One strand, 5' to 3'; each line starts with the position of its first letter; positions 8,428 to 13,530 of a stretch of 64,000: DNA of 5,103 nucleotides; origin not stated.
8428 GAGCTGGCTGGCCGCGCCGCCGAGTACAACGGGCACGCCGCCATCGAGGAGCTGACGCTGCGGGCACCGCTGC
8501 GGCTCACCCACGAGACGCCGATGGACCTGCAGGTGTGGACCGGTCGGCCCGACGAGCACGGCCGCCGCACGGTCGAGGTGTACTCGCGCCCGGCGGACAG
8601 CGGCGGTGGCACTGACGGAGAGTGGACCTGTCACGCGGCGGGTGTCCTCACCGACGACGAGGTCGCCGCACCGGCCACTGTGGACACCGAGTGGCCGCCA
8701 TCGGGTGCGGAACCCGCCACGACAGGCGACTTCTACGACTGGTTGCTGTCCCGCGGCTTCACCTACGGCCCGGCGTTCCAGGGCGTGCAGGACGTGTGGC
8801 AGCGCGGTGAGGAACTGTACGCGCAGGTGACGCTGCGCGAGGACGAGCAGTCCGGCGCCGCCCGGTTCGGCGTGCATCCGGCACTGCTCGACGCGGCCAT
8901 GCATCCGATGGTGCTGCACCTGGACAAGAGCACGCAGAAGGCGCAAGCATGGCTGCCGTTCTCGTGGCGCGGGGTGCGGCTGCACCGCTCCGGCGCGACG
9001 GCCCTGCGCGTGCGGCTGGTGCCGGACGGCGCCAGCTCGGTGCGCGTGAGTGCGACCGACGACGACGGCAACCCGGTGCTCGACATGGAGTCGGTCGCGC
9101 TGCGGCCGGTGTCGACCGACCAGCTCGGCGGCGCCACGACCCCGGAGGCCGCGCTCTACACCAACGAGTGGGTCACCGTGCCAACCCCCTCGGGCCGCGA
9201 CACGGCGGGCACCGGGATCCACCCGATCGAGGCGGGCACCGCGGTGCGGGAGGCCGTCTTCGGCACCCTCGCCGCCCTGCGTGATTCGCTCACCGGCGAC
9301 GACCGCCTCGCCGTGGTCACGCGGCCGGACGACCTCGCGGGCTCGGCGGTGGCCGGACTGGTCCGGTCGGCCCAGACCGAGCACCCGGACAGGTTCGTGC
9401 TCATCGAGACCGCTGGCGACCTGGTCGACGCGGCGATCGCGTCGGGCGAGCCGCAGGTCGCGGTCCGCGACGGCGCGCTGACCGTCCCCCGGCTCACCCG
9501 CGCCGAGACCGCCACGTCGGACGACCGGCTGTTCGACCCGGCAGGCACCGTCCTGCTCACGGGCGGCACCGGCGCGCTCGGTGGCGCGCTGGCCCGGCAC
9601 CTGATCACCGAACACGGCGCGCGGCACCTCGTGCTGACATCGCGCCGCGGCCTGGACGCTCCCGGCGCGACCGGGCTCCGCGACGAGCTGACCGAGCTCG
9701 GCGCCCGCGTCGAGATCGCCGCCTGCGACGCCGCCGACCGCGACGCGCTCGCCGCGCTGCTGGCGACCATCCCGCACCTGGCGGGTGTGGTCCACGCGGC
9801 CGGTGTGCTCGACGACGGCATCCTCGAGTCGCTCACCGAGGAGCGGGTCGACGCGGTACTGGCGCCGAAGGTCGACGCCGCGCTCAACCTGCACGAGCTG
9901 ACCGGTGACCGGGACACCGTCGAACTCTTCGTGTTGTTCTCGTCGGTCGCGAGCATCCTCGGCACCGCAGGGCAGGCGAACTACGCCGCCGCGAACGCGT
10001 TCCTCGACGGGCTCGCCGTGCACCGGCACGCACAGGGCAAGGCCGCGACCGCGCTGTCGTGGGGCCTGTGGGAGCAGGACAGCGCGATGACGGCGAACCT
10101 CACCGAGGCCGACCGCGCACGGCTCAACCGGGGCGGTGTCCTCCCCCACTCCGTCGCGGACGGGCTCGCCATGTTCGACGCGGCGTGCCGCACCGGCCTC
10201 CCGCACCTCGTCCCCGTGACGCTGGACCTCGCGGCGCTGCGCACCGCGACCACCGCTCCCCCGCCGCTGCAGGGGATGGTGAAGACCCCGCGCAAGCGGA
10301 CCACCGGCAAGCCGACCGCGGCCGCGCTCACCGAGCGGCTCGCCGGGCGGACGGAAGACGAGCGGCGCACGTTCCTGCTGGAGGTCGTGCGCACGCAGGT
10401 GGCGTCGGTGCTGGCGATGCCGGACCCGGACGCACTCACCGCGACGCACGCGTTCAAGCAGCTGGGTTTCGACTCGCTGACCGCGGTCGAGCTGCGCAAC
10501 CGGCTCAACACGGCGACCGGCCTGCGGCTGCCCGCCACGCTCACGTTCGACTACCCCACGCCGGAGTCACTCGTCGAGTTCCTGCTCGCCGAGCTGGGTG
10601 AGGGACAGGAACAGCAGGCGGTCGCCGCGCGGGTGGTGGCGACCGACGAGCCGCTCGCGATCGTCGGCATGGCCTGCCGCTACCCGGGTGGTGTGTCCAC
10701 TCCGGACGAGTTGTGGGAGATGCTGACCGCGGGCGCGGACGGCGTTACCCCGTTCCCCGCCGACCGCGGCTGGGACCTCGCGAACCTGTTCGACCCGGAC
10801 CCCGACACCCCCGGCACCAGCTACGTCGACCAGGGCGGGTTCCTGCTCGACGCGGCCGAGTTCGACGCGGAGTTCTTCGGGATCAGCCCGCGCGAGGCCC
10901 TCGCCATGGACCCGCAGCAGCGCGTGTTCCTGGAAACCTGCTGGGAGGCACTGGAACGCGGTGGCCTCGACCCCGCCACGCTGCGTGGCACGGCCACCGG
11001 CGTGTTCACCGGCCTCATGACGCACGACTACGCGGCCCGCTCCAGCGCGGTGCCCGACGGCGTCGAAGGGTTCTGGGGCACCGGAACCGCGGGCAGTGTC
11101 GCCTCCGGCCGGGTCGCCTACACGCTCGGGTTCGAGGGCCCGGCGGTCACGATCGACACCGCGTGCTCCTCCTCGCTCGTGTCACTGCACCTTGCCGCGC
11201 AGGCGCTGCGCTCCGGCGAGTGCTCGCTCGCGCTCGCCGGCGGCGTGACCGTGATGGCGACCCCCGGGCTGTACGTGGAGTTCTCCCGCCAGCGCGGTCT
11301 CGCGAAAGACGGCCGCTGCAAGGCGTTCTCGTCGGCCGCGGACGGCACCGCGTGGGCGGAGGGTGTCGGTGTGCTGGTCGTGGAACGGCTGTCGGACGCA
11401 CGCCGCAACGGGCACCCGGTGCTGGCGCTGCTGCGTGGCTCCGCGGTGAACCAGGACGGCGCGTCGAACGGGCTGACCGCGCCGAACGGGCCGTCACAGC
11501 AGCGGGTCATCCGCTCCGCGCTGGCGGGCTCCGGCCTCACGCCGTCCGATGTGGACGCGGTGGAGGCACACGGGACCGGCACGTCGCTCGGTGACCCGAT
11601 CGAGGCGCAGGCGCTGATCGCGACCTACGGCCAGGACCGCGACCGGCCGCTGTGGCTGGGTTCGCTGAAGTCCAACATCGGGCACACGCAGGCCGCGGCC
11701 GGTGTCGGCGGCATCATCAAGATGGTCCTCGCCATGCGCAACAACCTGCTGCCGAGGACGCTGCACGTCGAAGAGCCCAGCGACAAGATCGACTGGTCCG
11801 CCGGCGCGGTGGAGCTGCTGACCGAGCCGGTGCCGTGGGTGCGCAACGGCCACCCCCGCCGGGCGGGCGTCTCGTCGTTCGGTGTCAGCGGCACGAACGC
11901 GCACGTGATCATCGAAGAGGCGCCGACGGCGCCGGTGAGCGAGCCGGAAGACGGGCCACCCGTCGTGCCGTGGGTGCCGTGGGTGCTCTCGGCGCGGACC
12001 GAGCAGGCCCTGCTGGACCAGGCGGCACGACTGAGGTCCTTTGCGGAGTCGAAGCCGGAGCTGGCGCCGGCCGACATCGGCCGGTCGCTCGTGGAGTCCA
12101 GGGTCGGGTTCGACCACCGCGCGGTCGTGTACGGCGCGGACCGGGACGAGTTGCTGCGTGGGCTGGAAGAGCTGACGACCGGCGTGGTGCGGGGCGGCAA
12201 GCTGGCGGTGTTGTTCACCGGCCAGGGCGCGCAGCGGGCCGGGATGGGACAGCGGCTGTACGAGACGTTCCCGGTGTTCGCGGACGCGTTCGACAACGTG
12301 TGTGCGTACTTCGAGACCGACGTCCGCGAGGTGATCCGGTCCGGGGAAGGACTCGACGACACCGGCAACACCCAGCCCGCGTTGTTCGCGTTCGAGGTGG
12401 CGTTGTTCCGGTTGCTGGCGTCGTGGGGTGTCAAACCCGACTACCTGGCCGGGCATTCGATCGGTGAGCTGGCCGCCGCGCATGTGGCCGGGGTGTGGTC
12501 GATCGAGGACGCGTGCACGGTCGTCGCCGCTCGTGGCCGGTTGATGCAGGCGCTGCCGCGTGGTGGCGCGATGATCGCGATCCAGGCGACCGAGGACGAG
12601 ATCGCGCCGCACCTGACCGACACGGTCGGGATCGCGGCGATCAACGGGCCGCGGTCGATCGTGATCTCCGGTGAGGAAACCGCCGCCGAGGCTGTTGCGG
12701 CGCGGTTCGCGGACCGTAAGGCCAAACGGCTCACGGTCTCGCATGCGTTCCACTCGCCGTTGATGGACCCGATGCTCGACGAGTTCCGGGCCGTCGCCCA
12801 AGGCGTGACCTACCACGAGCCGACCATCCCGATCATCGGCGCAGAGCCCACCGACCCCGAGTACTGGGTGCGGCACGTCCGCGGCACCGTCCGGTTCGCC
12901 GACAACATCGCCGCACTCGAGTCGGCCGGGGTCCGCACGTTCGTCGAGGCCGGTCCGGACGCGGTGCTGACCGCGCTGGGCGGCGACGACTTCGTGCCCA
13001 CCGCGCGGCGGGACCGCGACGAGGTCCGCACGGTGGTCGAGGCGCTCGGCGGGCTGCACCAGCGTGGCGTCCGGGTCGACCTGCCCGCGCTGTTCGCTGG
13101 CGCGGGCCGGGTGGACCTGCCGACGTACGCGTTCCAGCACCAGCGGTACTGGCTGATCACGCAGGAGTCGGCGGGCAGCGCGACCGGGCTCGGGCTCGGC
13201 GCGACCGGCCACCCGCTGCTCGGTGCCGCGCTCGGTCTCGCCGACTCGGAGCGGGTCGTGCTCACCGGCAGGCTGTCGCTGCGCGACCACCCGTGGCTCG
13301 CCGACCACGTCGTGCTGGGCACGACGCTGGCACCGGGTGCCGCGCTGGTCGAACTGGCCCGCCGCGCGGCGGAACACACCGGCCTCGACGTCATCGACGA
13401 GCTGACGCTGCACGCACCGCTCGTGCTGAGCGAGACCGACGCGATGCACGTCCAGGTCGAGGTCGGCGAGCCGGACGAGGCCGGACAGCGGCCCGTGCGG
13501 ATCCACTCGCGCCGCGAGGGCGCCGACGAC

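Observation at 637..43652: All five isonitrile-lipopeptide core functions present, but rearranged into a PKS / NRPS / YcaO / metal-transport supercluster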

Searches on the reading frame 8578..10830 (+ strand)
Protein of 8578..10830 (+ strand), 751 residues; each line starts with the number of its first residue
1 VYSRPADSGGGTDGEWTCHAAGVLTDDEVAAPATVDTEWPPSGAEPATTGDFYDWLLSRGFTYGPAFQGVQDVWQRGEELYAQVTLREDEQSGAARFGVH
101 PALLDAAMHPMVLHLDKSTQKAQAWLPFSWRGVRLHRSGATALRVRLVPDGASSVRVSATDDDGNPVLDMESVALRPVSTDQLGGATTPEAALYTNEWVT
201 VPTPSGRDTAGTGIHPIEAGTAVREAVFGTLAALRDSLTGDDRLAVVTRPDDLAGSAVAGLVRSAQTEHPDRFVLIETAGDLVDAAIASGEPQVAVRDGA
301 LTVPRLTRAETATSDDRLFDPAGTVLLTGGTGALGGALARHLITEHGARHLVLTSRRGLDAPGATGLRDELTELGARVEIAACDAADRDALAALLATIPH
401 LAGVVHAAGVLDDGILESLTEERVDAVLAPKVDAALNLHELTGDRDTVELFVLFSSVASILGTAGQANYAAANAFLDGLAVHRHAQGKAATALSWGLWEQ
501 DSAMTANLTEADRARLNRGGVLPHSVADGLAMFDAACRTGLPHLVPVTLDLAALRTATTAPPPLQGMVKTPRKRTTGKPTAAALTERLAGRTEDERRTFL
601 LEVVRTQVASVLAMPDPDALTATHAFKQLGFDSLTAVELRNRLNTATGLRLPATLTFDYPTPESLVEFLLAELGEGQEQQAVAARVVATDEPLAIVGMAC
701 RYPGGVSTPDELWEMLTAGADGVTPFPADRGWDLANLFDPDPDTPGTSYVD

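Call 49: search_protein_families(library=pfam, proteins=[window:8578-10830:+], max_evalue=0.01)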
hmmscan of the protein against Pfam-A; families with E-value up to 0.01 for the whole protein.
window:8578-10830:+ (751 aa): 8 families
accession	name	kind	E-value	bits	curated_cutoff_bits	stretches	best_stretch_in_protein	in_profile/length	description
PF08659.16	KR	-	2.7e-59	200.6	22.6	1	323-499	1-179/180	KR domain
PF14765.12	PS-DH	-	1.2e-28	100.2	23.7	1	37-181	7-162/166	Polyketide synthase dehydratase N-terminal domain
PF00550.31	PP-binding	-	1.6e-13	51.1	20.8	1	603-669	2-67/67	Phosphopantetheine attachment site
PF00109.32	ketoacyl-synt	-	1.7e-13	51.2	20.8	1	691-750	2-59/252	Beta-ketoacyl synthase, N-terminal domain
PF00106.31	adh_short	-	4.8e-10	39.7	26.6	1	324-480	2-160/195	short chain dehydrogenase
PF22953.2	SpnB_Rossmann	-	3.1e-07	31.2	27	1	251-306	110-170/170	Polyketide synthase extender module SpnB, Rossmann fold domain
PF01370.27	Epimerase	-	4.5e-06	26.7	20.9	1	325-462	1-120/240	NAD dependent epimerase/dehydratase family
PF05368.20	NmrA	-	0.0011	19.1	27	0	323-397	3-69/298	NmrA-like family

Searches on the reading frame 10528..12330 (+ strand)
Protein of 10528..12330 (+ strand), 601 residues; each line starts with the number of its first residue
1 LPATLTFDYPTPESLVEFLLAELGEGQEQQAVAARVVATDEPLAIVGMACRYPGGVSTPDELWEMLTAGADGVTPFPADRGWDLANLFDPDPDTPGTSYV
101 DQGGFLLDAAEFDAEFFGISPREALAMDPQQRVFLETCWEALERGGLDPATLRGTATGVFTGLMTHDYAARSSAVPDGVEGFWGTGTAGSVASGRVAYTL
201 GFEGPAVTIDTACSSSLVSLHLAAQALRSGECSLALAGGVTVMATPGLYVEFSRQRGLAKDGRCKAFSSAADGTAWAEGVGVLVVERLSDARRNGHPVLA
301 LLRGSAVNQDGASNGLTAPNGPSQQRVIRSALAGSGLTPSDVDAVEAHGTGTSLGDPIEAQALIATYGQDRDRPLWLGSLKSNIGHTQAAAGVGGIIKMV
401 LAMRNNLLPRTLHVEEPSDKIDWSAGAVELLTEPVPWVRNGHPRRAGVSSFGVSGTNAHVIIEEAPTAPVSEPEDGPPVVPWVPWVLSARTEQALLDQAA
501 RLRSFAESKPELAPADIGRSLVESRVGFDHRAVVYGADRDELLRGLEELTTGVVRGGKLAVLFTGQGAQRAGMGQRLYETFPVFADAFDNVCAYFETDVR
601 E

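Call 49: search_protein_families(library=pfam, proteins=[window:10528-12330:+], max_evalue=0.01)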
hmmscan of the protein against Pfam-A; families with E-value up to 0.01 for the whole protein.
window:10528-12330:+ (601 aa): 7 families
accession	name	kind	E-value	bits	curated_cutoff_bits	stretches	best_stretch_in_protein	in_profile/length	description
PF00109.32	ketoacyl-synt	-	4.6e-95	318.4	20.8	1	41-291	2-252/252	Beta-ketoacyl synthase, N-terminal domain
PF02801.28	Ketoacyl-synt_C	-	7.7e-43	145.7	20.8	1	299-415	1-119/119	Beta-ketoacyl synthase, C-terminal domain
PF16197.11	KAsynt_C_assoc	-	8.9e-15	55.5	33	1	417-531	1-107/111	Ketoacyl-synthetase C-terminal extension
PF22621.2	CurL-like_PKS_C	-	3.1e-09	37.1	27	1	486-545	4-63/64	CurL-like, PKS C-terminal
PF00108.29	Thiolase_N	-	1e-07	32.1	26.4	1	186-245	56-117/260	Thiolase, N-terminal domain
PF22336.2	RhiE-like_linker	-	2.2e-06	28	27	1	486-551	1-65/67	RhiE-like, KS-MAT linker domain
PF00698.26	Acyl_transf_1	-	1.3e-05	25.3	32.7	1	562-591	3-32/319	Acyl transferase domain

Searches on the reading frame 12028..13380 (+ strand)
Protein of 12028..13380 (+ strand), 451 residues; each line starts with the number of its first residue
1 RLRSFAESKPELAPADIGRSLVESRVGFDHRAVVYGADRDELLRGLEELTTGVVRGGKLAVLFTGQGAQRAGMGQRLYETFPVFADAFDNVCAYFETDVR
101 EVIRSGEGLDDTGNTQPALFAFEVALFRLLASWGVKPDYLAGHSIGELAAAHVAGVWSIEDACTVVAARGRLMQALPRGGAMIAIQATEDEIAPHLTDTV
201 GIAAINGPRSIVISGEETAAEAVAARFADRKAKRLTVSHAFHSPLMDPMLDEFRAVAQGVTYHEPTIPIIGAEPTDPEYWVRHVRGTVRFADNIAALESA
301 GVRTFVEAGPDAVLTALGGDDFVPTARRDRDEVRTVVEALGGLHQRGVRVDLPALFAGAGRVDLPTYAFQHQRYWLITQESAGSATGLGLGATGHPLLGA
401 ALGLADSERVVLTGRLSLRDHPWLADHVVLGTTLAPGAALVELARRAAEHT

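Call 49: search_protein_families(library=pfam, proteins=[window:12028-13380:+], max_evalue=0.01)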
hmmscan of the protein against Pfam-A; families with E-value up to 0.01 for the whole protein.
window:12028-13380:+ (451 aa): 2 families
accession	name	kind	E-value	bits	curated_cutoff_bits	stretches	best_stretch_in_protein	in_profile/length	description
PF00698.26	Acyl_transf_1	-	9.8e-54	183.4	32.7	1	62-319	3-276/319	Acyl transferase domain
PF21089.3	PKS_DH_N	-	2.8e-18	66.2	27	1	395-450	1-56/103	Polyketide synthase dehydratase domain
